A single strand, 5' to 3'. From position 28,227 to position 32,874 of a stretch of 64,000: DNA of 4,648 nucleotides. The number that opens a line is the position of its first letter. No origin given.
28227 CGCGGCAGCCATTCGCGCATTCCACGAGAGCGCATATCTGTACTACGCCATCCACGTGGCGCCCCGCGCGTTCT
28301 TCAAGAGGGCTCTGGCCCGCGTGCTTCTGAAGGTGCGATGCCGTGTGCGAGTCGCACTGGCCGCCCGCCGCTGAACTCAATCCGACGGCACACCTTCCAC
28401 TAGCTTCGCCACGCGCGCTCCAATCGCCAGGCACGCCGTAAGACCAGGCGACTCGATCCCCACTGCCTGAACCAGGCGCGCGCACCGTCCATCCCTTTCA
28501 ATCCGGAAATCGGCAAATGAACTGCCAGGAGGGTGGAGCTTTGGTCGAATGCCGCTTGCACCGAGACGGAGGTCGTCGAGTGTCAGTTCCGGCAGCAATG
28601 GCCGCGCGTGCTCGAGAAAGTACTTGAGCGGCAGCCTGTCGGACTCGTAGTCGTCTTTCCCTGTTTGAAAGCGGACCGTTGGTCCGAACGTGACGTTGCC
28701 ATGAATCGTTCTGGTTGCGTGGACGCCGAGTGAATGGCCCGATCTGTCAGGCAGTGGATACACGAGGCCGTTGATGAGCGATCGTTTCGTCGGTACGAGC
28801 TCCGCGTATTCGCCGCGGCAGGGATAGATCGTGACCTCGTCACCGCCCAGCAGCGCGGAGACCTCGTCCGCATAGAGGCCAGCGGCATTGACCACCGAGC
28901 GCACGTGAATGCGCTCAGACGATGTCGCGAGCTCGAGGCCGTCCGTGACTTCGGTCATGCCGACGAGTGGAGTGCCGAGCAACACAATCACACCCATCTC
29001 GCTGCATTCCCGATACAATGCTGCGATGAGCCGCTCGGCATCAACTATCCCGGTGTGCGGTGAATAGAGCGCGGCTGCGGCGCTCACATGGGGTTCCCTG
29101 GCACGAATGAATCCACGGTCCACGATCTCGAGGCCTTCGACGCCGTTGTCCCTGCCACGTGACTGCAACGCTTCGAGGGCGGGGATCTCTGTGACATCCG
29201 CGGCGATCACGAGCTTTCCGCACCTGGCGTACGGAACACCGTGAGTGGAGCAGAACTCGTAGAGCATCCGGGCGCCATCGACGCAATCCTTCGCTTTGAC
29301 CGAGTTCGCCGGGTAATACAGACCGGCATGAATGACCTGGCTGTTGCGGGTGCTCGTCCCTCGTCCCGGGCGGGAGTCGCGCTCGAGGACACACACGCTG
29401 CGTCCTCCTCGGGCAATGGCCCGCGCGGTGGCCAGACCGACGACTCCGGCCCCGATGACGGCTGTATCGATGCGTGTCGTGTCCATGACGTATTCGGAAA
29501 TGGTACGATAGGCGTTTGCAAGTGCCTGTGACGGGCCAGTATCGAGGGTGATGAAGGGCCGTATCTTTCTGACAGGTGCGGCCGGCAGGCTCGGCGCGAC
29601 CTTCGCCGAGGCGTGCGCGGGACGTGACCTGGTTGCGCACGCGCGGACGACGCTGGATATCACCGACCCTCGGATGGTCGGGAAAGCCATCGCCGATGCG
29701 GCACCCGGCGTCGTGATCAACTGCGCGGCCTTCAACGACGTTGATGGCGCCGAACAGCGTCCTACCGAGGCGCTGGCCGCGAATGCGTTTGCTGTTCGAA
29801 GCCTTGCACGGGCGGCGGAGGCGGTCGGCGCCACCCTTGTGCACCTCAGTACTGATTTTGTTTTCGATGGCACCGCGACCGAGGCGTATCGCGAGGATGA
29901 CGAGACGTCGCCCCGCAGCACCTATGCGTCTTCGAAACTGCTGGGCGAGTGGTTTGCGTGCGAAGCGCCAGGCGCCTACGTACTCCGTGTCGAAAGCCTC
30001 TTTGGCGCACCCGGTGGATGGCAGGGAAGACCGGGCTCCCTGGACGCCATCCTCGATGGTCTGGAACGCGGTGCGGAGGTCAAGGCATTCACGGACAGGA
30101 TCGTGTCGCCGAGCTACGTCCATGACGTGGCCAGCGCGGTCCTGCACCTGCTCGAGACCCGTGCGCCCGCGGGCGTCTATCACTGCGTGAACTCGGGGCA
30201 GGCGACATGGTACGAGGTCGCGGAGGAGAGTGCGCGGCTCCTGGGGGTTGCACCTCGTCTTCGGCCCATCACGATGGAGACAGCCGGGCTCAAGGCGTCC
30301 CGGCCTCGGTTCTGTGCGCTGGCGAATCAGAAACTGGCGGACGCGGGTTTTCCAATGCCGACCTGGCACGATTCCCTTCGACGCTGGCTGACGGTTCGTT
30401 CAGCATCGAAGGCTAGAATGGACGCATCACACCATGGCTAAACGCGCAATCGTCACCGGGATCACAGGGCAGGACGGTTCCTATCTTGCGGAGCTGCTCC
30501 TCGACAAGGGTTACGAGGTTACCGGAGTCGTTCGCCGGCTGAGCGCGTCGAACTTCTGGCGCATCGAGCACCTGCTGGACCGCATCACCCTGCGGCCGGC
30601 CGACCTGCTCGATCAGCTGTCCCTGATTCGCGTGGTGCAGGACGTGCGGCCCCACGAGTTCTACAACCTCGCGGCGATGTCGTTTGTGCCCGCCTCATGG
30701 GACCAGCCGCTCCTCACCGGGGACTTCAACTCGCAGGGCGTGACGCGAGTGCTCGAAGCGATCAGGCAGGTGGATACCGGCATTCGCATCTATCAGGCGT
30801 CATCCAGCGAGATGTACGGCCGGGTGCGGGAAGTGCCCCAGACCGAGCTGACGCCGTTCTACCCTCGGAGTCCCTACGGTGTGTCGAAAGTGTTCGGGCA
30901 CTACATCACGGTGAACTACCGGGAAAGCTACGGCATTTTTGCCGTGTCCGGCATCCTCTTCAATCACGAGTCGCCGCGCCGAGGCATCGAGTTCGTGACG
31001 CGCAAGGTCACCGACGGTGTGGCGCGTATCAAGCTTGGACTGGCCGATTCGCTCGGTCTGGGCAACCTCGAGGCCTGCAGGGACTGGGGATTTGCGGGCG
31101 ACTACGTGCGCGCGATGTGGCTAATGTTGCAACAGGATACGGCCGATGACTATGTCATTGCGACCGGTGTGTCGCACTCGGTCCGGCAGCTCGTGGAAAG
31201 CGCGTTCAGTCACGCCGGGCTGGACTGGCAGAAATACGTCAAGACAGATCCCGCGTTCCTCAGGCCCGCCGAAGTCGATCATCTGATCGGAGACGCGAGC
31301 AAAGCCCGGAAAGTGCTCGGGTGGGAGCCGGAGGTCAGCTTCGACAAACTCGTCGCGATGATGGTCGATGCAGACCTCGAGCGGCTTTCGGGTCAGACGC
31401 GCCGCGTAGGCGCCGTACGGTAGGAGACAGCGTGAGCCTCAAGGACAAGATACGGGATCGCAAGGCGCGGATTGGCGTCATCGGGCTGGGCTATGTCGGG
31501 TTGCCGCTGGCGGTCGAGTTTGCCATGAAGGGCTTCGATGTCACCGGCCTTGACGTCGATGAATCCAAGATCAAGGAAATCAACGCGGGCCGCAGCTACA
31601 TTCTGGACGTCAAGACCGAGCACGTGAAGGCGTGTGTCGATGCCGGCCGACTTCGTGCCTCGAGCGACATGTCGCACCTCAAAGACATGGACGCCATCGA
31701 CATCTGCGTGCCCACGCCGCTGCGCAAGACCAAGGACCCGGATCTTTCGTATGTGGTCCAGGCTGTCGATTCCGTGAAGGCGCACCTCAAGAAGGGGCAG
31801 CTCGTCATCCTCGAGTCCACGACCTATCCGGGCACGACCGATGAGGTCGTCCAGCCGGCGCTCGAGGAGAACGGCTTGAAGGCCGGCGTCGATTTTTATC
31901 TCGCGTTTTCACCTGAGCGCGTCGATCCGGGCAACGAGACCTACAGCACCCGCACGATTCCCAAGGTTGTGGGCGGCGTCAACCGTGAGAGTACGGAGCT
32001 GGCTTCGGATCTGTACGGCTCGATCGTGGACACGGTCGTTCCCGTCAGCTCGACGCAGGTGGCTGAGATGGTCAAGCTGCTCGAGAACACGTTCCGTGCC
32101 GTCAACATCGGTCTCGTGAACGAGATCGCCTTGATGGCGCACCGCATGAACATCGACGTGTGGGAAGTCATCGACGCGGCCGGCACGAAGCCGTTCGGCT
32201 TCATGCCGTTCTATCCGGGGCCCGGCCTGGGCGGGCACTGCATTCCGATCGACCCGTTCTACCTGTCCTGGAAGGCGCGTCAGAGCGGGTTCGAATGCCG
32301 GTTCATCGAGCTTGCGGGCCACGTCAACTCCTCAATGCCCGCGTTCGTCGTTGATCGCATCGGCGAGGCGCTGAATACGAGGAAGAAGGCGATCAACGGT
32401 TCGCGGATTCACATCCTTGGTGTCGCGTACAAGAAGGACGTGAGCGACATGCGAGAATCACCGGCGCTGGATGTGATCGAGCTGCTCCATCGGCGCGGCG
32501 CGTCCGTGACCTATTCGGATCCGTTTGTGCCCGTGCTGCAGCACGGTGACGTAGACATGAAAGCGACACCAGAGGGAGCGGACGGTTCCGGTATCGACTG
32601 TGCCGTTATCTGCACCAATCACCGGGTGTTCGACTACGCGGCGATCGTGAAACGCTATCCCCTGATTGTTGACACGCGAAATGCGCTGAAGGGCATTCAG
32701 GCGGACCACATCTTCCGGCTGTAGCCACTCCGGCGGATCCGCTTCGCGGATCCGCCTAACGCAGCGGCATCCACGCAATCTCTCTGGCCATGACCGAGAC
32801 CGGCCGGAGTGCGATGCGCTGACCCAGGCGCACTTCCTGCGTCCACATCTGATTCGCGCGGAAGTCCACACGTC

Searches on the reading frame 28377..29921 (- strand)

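Call 18: search_protein_families(library=pfam, proteins=[window:28377-29921:-], max_evalue=0.01)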
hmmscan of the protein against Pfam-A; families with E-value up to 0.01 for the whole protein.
window:28377-29921:- (514 aa): 9 families
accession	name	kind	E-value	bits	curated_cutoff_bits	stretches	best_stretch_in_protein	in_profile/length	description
PF01266.30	DAO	-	3.6e-66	224.5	27.9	1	152-507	1-353/353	FAD dependent oxidoreductase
PF13450.12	NAD_binding_8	-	1.4e-06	28.9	21.9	1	155-194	1-41/68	NAD(P)-binding Rossmann-like domain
PF03486.20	HI0933_like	-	1.2e-05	25.3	50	1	152-187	2-37/244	HI0933-like protein Rossmann domain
PF07992.20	Pyr_redox_2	-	2e-05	24.6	26.1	1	151-198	143-190/291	Pyridine nucleotide-disulphide oxidoreductase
PF01946.23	Thi4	-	0.00018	21.3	26.2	1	140-189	7-57/235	Thi4 family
PF00070.33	Pyr_redox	-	0.0013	19.6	22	1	153-188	2-37/82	Pyridine nucleotide-disulphide oxidoreductase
PF00890.30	FAD_binding_2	-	0.0018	18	20.4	1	152-322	1-168/414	FAD binding domain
PF12831.13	FAD_oxidored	-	0.0052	16.6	27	1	152-202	1-50/416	FAD dependent oxidoreductase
PF01494.25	FAD_binding_3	-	0.0073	16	22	0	151-185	2-36/349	FAD binding domain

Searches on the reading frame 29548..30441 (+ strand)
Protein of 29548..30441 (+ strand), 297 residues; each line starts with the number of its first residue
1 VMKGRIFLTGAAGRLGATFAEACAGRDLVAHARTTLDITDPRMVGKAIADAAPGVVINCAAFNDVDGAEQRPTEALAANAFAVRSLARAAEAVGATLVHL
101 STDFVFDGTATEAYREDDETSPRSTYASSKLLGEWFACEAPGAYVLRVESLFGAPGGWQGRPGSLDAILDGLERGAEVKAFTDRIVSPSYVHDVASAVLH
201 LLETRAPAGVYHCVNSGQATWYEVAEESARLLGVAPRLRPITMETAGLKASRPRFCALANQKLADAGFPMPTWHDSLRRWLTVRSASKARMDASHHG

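Call 18: search_protein_families(library=pfam, proteins=[window:29548-30441:+], max_evalue=0.01)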
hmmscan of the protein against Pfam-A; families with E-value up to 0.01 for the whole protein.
window:29548-30441:+ (297 aa): 5 families
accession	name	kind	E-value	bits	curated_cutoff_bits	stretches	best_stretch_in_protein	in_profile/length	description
PF04321.23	RmlD_sub_bind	-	1.6e-70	237.8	27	1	5-282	2-283/287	RmlD substrate binding domain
PF01370.27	Epimerase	-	1.4e-20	74.2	20.9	1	6-207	1-230/240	NAD dependent epimerase/dehydratase family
PF16363.11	GDP_Man_Dehyd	-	2e-13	51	27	1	35-146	58-173/332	GDP-mannose 4,6 dehydratase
PF02719.21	Polysacc_synt_2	-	7e-07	29.2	20.2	1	36-104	61-130/293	Polysaccharide biosynthesis protein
PF07993.18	NAD_binding_4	-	0.00084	19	20.1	1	55-141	91-192/258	Male sterility protein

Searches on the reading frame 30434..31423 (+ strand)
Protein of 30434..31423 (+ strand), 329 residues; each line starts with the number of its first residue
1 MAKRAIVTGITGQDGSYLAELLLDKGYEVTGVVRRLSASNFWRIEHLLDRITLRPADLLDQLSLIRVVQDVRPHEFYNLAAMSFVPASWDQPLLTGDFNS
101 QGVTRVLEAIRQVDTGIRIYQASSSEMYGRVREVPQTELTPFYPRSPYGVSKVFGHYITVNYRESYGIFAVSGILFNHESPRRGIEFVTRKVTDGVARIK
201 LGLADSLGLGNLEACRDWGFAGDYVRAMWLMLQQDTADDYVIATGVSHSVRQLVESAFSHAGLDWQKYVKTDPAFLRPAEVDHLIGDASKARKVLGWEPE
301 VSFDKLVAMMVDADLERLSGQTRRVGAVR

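Call 18: search_protein_families(library=pfam, proteins=[window:30434-31423:+], max_evalue=0.01)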
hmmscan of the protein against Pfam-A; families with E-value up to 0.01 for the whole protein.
window:30434-31423:+ (329 aa): 3 families
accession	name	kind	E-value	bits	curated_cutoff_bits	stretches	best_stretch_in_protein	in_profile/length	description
PF16363.11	GDP_Man_Dehyd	-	3.7e-128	428.1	27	1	6-310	1-332/332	GDP-mannose 4,6 dehydratase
PF01370.27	Epimerase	-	2.2e-66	224.1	20.9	1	6-243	2-240/240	NAD dependent epimerase/dehydratase family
PF04321.23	RmlD_sub_bind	-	3.1e-08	33.5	27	1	5-176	3-153/287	RmlD substrate binding domain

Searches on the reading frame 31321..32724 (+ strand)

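Call 18: search_protein_families(library=pfam, proteins=[window:31321-32724:+], max_evalue=0.01)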
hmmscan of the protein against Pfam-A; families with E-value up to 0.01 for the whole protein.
window:31321-32724:+ (467 aa): 5 families
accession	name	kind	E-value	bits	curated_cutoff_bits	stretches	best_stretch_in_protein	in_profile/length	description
PF03721.20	UDPG_MGDP_dh_N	-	3.3e-52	177.2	27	1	50-227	2-183/187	UDP-glucose/GDP-mannose dehydrogenase family, NAD binding domain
PF00984.24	UDPG_MGDP_dh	-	2.2e-32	111.5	25.4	1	247-337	2-93/94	UDP-glucose/GDP-mannose dehydrogenase family, central domain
PF03720.21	UDPG_MGDP_dh_C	-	5.5e-21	75.3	30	1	365-457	2-102/103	UDP-glucose/GDP-mannose dehydrogenase family, UDP binding domain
PF03446.21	NAD_binding_2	-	1.2e-10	42.1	21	1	50-186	1-112/161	NAD binding domain of 6-phosphogluconate dehydrogenase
PF02737.24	3HCDH_N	-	0.00019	21.9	22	1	51-125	2-81/180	3-hydroxyacyl-CoA dehydrogenase, NAD binding domain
